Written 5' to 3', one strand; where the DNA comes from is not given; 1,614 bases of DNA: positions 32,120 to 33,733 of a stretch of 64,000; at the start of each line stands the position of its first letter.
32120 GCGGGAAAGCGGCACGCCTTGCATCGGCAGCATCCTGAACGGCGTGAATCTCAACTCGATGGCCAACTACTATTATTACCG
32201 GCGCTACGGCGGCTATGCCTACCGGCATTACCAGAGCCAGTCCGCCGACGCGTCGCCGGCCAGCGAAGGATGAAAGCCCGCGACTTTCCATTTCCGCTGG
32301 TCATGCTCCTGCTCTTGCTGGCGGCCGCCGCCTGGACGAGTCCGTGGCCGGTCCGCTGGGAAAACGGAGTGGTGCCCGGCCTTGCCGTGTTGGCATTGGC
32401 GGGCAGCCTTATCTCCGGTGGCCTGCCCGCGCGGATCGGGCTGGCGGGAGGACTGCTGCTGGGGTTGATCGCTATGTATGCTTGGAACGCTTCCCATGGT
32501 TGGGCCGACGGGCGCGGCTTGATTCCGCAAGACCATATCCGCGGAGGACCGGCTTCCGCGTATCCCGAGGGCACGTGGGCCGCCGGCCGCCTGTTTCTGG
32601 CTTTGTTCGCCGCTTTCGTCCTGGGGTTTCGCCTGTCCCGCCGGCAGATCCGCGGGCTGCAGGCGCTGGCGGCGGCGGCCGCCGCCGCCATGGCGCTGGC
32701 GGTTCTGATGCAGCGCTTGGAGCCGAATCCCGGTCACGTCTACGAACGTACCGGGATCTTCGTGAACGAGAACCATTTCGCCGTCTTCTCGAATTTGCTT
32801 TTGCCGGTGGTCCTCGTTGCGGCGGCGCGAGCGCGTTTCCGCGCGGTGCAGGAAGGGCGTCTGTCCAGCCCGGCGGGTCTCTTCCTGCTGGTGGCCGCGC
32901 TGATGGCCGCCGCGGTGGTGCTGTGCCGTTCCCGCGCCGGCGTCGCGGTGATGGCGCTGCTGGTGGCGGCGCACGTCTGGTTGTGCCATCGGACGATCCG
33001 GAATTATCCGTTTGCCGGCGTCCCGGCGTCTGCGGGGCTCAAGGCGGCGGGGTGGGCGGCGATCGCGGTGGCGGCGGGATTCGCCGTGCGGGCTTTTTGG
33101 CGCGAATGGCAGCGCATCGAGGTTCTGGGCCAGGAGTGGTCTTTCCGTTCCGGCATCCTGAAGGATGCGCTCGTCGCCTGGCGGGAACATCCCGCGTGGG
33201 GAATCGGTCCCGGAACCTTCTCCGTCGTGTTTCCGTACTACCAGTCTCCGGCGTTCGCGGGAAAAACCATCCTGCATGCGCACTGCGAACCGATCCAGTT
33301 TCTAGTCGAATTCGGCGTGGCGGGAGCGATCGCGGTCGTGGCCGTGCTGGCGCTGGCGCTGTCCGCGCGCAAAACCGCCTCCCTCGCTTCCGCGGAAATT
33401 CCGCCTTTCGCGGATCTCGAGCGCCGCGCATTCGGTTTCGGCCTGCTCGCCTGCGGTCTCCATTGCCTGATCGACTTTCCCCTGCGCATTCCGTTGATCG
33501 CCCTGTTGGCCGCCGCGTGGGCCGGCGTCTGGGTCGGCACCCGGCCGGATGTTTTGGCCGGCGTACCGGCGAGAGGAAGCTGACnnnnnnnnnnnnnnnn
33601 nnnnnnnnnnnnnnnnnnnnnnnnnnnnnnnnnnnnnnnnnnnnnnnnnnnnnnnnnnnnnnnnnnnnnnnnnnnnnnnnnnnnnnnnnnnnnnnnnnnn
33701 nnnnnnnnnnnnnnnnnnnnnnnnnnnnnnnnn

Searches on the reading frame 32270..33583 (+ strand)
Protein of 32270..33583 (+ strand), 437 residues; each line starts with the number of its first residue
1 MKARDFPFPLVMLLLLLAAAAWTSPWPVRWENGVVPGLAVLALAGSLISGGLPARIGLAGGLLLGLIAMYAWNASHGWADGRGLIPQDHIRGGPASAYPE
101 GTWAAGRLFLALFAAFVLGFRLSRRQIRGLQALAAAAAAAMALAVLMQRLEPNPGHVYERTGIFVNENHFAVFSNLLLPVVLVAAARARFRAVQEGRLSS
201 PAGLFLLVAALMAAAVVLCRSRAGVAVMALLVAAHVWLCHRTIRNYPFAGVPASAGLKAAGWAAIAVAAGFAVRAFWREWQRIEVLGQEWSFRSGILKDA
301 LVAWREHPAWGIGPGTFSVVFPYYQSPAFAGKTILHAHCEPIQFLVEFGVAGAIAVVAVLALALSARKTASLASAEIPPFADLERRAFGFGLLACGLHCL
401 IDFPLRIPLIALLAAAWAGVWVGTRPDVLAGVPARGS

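Call 12: search_protein_families(library=pfam, proteins=[window:32270-33583:+], max_evalue=0.001)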
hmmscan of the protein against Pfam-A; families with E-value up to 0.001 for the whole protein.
window:32270-33583:+ (437 aa): 1 family
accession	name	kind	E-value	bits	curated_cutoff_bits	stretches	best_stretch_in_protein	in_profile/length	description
PF04932.20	Wzy_C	-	8.6e-14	52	31.7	1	208-356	2-148/149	O-Antigen ligase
